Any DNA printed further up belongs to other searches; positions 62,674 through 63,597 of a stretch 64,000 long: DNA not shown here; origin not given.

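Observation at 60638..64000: Uncharacterised three-gene operon right of the origin: surface protein, Zn-ribbon/wHTH protein and HerA/FtsK-like ATPase (truncated by window end)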

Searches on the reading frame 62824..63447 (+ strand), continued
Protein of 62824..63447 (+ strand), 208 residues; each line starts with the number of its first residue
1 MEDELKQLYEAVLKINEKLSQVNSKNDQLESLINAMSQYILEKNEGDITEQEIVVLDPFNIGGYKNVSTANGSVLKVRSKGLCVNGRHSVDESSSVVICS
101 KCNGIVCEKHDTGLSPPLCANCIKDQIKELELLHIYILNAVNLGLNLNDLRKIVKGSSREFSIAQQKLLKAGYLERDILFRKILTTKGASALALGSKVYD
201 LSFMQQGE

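Call 18: find_encoding_contigs(protein=P0041, flank=8000, max_places=2)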
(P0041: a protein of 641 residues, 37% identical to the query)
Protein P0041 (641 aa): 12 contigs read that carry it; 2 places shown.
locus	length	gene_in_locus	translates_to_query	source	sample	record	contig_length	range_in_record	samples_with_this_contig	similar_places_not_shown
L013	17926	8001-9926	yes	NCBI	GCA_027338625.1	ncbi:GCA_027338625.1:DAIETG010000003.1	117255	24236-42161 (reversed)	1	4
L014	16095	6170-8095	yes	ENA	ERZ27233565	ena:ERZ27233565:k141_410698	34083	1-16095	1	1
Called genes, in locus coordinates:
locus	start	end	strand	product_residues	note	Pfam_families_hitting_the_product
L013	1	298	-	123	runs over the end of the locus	PF01592:NifU_N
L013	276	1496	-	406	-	PF00266:Aminotran_5, PF00155:Aminotran_1_2, PF01053:Cys_Met_Meta_PP (faint)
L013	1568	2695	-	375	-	PF01988:VIT1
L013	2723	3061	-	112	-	-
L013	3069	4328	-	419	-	PF13191:AAA_16 (weak), PF05621:TniB (faint), PF13401:AAA_22, PF22703:Cdc6_lid, PF09079:WHD_Cdc6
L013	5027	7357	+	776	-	-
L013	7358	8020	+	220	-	-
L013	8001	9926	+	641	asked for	PF01935:DUF87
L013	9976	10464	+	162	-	-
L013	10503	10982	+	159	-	PF00383:dCMP_cyt_deam_1, PF14437:MafB19-deam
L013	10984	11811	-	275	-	-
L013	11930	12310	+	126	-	-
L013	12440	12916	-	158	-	-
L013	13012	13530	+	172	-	PF00578:AhpC-TSA, PF08534:Redoxin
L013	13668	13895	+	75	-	PF01037:AsnC_trans_reg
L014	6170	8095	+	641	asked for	PF01935:DUF87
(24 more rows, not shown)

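Call 19: find_encoding_contigs(protein=P0037, flank=8000, max_places=1)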
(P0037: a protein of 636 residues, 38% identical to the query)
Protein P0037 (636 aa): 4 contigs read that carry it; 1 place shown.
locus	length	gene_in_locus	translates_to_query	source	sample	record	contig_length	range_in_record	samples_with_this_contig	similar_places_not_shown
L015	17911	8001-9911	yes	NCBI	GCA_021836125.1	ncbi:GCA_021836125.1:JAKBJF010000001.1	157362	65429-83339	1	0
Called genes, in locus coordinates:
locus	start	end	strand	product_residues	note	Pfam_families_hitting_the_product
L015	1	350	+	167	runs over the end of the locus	-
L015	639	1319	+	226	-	-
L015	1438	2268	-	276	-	PF08843:AbiEii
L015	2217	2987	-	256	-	-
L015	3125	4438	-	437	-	PF01637:ATPase_2 (weak), PF05621:TniB (faint), PF13191:AAA_16 (weak), PF00004:AAA, PF05729:NACHT (faint), PF13401:AAA_22, PF22703:Cdc6_lid, PF09079:WHD_Cdc6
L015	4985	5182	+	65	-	-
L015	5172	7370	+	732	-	-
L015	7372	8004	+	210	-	-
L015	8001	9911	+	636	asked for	PF01935:DUF87 (weak)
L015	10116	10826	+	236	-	-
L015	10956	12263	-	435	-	PF13173:AAA_14, PF13635:DUF4143 (faint)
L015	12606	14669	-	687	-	PF02897:Peptidase_S9_N, PF00326:Peptidase_S9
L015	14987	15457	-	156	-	-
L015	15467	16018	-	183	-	-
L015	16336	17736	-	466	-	PF03951:Gln-synt_N, PF00120:Gln-synt_C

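Call 20: find_encoding_contigs(protein=P0046, flank=8000, max_places=1)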
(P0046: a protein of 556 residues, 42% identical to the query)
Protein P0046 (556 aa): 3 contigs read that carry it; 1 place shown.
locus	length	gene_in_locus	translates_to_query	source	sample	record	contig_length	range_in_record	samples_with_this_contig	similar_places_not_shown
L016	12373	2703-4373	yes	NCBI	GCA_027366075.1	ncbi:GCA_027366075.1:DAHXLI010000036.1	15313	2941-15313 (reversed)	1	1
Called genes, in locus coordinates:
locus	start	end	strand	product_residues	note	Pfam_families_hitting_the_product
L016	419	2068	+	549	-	-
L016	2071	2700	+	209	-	-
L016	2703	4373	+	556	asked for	PF01935:DUF87 (faint)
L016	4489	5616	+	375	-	PF13385:Laminin_G_3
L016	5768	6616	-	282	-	PF00491:Arginase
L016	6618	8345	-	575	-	PF04675:DNA_ligase_A_N, PF01068:DNA_ligase_A_M, PF04679:DNA_ligase_A_C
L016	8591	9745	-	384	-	PF00285:Citrate_synt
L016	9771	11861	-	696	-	PF14890:Intein_splicing, PF14528:LAGLIDADG_3, PF02775:TPP_enzyme_C, PF12367:PFO_beta_C (weak)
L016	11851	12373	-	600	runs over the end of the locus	PF01558:POR, PF01855:POR_N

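Call 21: find_encoding_contigs(protein=P0047, flank=10000, max_places=1)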
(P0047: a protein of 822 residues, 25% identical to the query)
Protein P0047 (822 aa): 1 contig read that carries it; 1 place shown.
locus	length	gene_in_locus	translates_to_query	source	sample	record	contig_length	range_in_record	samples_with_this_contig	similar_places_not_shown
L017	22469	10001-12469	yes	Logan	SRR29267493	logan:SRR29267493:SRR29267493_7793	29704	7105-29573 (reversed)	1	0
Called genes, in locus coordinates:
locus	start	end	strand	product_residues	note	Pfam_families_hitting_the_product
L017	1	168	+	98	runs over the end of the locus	?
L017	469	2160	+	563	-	PF00012:HSP70 (weak)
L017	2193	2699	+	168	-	-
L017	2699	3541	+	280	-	-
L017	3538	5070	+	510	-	-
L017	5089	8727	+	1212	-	-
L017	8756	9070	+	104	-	-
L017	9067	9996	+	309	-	-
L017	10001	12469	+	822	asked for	PF01935:DUF87, PF19044:P-loop_TraG (weak)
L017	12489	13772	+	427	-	PF08238:Sel1 (faint), PF13676:TIR_2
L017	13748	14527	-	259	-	-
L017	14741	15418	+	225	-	-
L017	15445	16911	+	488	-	-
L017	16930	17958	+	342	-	PF19789:DUF6273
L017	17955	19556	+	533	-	-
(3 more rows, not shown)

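Call 26: find_homologous_proteins(query=window:62824-63447:+, max_evalue=0.01)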
Query window:62824-63447:+ (208 aa): 21 proteins with E <= 0.01 among 226 candidates.
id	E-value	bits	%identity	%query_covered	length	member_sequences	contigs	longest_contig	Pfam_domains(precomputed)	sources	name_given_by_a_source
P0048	2.3e-127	440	100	100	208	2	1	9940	-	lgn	-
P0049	3.2e-126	436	98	100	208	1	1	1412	-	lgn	-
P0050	6.3e-112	390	86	99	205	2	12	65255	-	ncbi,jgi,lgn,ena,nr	ncbi:hypothetical protein M1585_04285 [Candidatus Parvarchaeota archaeon]|nr:hypothetical protein [C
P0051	9.5e-112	389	86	99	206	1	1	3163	-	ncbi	ncbi:MAG: hypothetical protein QXL94_07085 [Candidatus Parvarchaeum sp.]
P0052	5.7e-111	386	85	99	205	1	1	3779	-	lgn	-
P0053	2.0e-110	385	84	99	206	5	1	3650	-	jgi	-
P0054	8.3e-110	383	84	99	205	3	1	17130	-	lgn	-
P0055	1.6e-109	382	82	99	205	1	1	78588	-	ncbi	ncbi:MAG: hypothetical protein ACP5MV_01965 [Candidatus Parvarchaeum sp.]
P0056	1.9e-107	375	83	99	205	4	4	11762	-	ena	-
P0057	2.0e-107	375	82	99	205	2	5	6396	-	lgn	-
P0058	6.1e-104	363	80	99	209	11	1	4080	-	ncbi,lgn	-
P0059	5.1e-103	360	79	98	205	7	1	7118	-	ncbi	-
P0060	4.0e-102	358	80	99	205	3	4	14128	-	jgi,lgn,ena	jgi:hypothetical protein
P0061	8.1e-102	357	76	99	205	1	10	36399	-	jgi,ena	jgi:hypothetical protein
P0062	1.8e-101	355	77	99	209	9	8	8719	-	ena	-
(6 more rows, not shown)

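Call 27: find_related_loci(query=A1, collection=genome_contigs, flank=7000)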
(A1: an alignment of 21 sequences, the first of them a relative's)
Query A1 (629 aa) in genome_contigs; peptide patterns used: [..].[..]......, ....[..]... (x = any residue, [..] = any of these).
90 stretches matched a pattern; 26 encode a relative of the query (tblastn E <= 1e-3); 25 distinct loci.
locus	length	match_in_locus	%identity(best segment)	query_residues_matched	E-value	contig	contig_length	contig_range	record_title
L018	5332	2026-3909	78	1-628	0e+0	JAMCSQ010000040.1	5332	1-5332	MAG: Candidatus Parvarchaeota archaeon isolate FK_Sedi_A_Bin.204 NODE_44192_length_5332_cov_12.527, whole genome shotgun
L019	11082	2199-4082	78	1-629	0e+0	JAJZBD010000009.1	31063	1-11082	MAG: Nanoarchaeota archaeon isolate HSP2.bin18 NODE_934_length_31063_cov_4.938906, whole genome shotgun sequence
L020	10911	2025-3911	78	1-629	0e+0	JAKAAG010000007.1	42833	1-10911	MAG: Nanoarchaeota archaeon isolate TL2-4.bin18 NODE_307_length_42833_cov_297.120311, whole genome shotgun sequence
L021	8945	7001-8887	76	1-629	0e+0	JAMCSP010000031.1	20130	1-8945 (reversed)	MAG: Candidatus Parvarchaeota archaeon isolate FK_Sedi_A_Bin.205 NODE_6072_length_20130_cov_12.6929, whole genome shotgu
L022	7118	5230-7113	77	1-629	0e+0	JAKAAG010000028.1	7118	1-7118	MAG: Nanoarchaeota archaeon isolate TL2-4.bin18 NODE_7713_length_7118_cov_351.458017, whole genome shotgun sequence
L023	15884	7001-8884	76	1-629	0e+0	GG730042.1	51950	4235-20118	MAG: Candidatus Parvarchaeum acidiphilum ARMAN-4 genomic scaffold Scf_ARM4contig_1553, whole genome shotgun sequence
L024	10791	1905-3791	74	1-629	0e+0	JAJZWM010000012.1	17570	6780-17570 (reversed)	MAG: Nanoarchaeota archaeon isolate TL1-2.bin12 NODE_3445_length_17570_cov_92.8351, whole genome shotgun sequence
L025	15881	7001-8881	75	1-629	0e+0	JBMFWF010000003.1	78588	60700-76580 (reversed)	MAG: Candidatus Parvarchaeum sp. isolate KM4364-11 NODE_3_length_78588_cov_21.737282, whole genome shotgun sequence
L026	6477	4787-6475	75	1-565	0e+0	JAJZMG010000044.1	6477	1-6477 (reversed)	MAG: Nanoarchaeota archaeon isolate MAS3.bin171 NODE_23498_length_6477_cov_10.391181, whole genome shotgun sequence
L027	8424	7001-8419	76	1-472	0e+0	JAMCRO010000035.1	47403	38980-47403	MAG: Candidatus Parvarchaeota archaeon isolate FK_Sedi_A_Bin.253 NODE_1354_length_47403_cov_3.81494, whole genome shotgu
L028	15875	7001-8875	52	2-628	0e+0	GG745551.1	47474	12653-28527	MAG: Candidatus Parvarchaeum acidophilus ARMAN-5 genomic scaffold Scf_ARM5contig_1606, whole genome shotgun sequence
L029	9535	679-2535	53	4-628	0e+0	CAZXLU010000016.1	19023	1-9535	MAG TPA_asm: Candidatus Woesearchaeota archaeon isolate binchicken_co250_400 genome assembly, contig: NODE_2958_length_1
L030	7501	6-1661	56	74-628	0e+0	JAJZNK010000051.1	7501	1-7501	MAG: Nanoarchaeota archaeon isolate MAS3.bin90 NODE_19777_length_7501_cov_1.256984, whole genome shotgun sequence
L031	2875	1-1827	42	24-628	4e-163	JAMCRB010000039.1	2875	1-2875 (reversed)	MAG: Candidatus Parvarchaeota archaeon isolate FK_Sedi_A_Bin.293 NODE_101696_length_2875_cov_37.179, whole genome shotgu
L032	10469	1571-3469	41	2-628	7e-147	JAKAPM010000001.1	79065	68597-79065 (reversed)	MAG: Nanoarchaeota archaeon isolate YF1.bin68 NODE_258_length_79065_cov_2.689528, whole genome shotgun sequence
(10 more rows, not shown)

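Call 34: find_homologous_proteins(query=A2, max_evalue=0.01)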
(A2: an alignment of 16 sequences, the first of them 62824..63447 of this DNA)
Query A2 (16 sequences) (208 aa, profile of the alignment): 39 proteins with E <= 0.01 among 3700 candidates.
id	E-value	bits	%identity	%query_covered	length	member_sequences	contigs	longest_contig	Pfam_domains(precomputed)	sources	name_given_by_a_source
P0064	4.5e-89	316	72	99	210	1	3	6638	-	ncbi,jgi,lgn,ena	jgi:hypothetical protein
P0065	8.6e-88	311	67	99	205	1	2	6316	-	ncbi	-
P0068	1.2e-87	311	61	99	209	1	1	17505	-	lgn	-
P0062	2.7e-87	310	77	99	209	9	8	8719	-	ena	-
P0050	1.5e-86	307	86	99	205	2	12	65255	-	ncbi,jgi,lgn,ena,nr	ncbi:hypothetical protein M1585_04285 [Candidatus Parvarchaeota archaeon]|nr:hypothetical protein [C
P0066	1.8e-86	307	68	98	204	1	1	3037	-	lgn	-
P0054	3.3e-86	306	84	99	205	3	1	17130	-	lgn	-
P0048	3.4e-86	306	100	100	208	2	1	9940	-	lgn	-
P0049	3.6e-86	306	98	100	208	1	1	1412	-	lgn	-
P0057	7.4e-86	305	82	99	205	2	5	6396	-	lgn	-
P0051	7.9e-86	305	86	99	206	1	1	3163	-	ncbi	ncbi:MAG: hypothetical protein QXL94_07085 [Candidatus Parvarchaeum sp.]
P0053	9.8e-86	305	84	99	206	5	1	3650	-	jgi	-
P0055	1.2e-85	304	82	99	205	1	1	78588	-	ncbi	ncbi:MAG: hypothetical protein ACP5MV_01965 [Candidatus Parvarchaeum sp.]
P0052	1.5e-85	304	85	99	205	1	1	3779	-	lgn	-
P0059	3.0e-85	303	79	98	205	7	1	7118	-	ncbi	-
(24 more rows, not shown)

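Call 38: search_solved_structures(query=A1, max_evalue=1, show_alignments=2)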
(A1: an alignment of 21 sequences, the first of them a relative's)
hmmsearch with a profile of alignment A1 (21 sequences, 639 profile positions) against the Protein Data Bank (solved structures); distinct sequences matched with E-value up to 1: 35.
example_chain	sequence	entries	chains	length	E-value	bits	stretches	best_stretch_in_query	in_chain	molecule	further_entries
8wiv_A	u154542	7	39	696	2e-06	29.6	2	296-410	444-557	Helicase HerA central domain-containing protein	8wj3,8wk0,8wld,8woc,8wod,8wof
9x1l_A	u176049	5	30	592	3.4e-05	25.5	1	322-421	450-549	DNA helicase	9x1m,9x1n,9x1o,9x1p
7es4_A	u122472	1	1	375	8e-05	24.3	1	102-354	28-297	DNA phosphorothioation-dependent restriction protein DptH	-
4d2i_A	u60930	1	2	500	0.00015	23.4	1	68-145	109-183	HERA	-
7x8u_A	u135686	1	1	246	0.024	16.1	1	435-560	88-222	Tospovirus resistance protein B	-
6bge_A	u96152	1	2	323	0.046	15.2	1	102-149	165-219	VirB11-like protein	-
1g6o_A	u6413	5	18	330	0.047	15.2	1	102-149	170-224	CAG-ALPHA | virB11 homolog | Cag-alfa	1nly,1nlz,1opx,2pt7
1xf9_A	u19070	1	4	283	0.2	13.1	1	106-130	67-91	Cystic fibrosis transmembrane conductance regulator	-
1xfa_A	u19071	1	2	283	0.21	13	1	106-130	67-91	Cystic fibrosis transmembrane conductance regulator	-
3si7_A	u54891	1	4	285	0.22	13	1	106-130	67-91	Cystic fibrosis transmembrane conductance regulator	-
1q3h_A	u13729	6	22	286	0.22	13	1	106-130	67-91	Cystic fibrosis transmembrane conductance regulator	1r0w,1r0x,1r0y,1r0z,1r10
8wi2_A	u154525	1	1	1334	0.24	12.8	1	75-127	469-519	ATP-binding cassette sub-family C member 5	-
8wi4_A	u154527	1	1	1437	0.24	12.8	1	75-127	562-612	ATP-binding cassette sub-family C member 5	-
8wi5_A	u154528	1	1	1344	0.24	12.8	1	75-127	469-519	ATP-binding cassette sub-family C member 5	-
8wi0_A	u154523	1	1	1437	0.28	12.6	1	75-127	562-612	ATP-binding cassette sub-family C member 5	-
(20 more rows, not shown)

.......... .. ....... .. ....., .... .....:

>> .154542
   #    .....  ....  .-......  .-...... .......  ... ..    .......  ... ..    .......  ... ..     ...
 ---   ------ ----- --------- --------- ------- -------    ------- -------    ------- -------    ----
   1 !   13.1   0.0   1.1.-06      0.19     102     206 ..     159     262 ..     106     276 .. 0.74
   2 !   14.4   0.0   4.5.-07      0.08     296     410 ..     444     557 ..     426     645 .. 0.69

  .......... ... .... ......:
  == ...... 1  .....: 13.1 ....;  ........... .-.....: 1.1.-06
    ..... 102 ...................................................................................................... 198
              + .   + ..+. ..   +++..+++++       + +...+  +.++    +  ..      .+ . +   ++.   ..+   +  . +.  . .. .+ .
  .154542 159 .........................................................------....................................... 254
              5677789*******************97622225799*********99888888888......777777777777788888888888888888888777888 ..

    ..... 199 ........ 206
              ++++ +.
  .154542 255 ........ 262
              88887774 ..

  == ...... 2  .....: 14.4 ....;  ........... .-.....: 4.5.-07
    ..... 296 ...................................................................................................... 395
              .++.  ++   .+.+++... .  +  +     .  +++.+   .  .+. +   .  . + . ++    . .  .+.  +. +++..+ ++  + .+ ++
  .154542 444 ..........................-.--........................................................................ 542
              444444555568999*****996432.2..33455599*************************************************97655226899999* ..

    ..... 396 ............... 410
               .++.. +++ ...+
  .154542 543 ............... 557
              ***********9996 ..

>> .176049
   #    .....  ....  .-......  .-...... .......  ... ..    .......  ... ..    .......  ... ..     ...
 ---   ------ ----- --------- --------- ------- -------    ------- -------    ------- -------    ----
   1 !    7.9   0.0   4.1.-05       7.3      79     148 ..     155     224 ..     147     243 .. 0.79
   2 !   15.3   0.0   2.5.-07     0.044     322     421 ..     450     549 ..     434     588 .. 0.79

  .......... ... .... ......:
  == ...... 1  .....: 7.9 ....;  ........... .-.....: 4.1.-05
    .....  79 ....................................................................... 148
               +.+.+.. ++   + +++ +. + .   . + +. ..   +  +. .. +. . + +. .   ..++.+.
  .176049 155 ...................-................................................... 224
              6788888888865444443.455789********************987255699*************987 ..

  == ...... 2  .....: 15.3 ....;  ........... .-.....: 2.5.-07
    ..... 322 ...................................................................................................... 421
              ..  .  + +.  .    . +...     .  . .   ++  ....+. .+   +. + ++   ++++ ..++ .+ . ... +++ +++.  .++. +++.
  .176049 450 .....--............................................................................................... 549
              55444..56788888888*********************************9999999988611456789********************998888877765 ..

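Call 41: predict_structure(alignment_id=A1)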
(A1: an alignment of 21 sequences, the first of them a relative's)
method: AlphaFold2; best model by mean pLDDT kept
length: 629 residues; sequences in the alignment: 21
mean_pLDDT: 83.2   pTM: 0.62
mean pLDDT of the five models: 83.2, 82.5, 81.7, 81.6, 81.0
residues with pLDDT >= 90: 165; 70-90: 383; 50-70: 79; < 50: 2
segments of 3 or more residues with pLDDT < 50: none
pLDDT, mean of each block of 10 residues (from residue 1): 79 73 88 88 88 70 69 84 82 86 75 90 91 90 89 90 87 92 85 94 86 90 88 89 85 86 91 89 86 66 86 57 76 86 74 67 75 58 74 84 84 73 87 82 77 91 91 86 87 89 91 65 87 91 90 89 87 84 88 86 84 82 87
secondary structure, 60 per line:
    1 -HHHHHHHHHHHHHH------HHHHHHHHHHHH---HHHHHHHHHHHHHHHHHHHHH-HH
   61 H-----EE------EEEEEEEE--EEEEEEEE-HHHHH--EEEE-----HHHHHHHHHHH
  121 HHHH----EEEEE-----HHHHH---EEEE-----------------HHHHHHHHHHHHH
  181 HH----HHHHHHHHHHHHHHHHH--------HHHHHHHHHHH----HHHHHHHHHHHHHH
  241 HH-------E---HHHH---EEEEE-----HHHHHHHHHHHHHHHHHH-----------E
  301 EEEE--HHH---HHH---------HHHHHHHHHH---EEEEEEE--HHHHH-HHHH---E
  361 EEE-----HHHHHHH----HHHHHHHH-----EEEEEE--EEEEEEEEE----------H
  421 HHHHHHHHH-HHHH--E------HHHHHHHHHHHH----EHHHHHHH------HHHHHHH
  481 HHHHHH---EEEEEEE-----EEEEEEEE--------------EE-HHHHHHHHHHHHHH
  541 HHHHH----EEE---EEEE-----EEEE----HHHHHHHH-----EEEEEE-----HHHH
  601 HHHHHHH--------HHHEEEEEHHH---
elements in order: H2-15 H22-33 H37-57 E75-82 E85-92 H94-98 E101-104 H110-124 E129-133 H139-143 E147-150 H168-182 H187-203 H212-222 H227-242 H254-257 E261-265 H271-288 E300-304 H325-334 E338-344 H347-351 H353-356 E360-363 H369-375 H380-387 E393-398 E401-409 H420-429 H431-434 H444-455 H461-467 H474-486 E490-496 E502-509 H527-545 E550-552 E556-559 E565-568 H573-580 E586-591 H597-607 E619-623
